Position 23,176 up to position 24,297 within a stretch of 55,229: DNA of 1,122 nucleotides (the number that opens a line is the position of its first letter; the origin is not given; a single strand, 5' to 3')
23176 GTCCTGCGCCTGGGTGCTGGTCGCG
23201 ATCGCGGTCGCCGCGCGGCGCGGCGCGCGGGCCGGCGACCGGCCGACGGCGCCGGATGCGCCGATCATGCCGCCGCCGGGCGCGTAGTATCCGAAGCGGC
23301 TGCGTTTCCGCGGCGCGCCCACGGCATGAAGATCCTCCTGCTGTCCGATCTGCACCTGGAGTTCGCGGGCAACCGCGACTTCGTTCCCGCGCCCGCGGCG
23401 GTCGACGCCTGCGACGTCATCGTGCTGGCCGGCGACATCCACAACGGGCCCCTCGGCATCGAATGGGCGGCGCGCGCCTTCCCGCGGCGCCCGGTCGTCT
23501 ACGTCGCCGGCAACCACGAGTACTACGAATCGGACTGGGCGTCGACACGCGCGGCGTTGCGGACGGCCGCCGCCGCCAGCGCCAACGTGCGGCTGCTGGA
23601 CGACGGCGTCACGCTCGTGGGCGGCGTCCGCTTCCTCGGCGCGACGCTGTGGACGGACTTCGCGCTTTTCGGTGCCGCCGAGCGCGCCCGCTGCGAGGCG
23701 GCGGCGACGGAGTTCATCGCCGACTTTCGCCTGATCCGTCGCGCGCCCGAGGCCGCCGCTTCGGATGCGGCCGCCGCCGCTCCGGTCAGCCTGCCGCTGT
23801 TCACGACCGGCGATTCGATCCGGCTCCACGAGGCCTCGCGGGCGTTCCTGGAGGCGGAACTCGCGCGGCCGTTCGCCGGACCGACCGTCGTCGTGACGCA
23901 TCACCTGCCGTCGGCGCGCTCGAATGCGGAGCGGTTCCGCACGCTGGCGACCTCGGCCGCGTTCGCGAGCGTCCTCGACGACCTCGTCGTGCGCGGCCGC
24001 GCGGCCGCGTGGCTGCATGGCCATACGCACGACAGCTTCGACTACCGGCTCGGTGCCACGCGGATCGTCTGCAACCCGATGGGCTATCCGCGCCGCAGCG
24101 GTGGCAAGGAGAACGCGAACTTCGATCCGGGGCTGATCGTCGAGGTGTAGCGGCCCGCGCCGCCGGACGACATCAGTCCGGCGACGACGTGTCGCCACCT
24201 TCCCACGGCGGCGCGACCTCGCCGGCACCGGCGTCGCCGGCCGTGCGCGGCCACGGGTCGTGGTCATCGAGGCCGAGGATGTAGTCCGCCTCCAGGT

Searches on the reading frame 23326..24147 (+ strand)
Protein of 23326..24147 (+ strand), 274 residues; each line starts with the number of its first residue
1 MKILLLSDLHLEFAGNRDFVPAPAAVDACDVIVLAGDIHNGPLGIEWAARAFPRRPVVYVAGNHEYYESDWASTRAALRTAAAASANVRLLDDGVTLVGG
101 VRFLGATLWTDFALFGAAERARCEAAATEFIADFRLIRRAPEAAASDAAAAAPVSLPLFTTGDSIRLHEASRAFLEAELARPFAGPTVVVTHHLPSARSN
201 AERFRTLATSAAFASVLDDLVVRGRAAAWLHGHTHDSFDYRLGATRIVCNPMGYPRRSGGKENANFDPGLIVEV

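Call 20: search_protein_families(library=pfam, proteins=[window:23326-24147:+], max_evalue=0.001)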
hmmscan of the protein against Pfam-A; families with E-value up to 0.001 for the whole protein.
window:23326-24147:+ (274 aa): 2 families
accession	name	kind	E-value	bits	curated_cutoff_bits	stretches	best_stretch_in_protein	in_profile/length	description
PF00149.33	Metallophos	-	2.8e-12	47.9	21.5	1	1-236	1-190/191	Calcineurin-like phosphoesterase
PF12850.12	Metallophos_2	-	4.5e-10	40.2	27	1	1-91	1-80/154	Calcineurin-like phosphoesterase superfamily domain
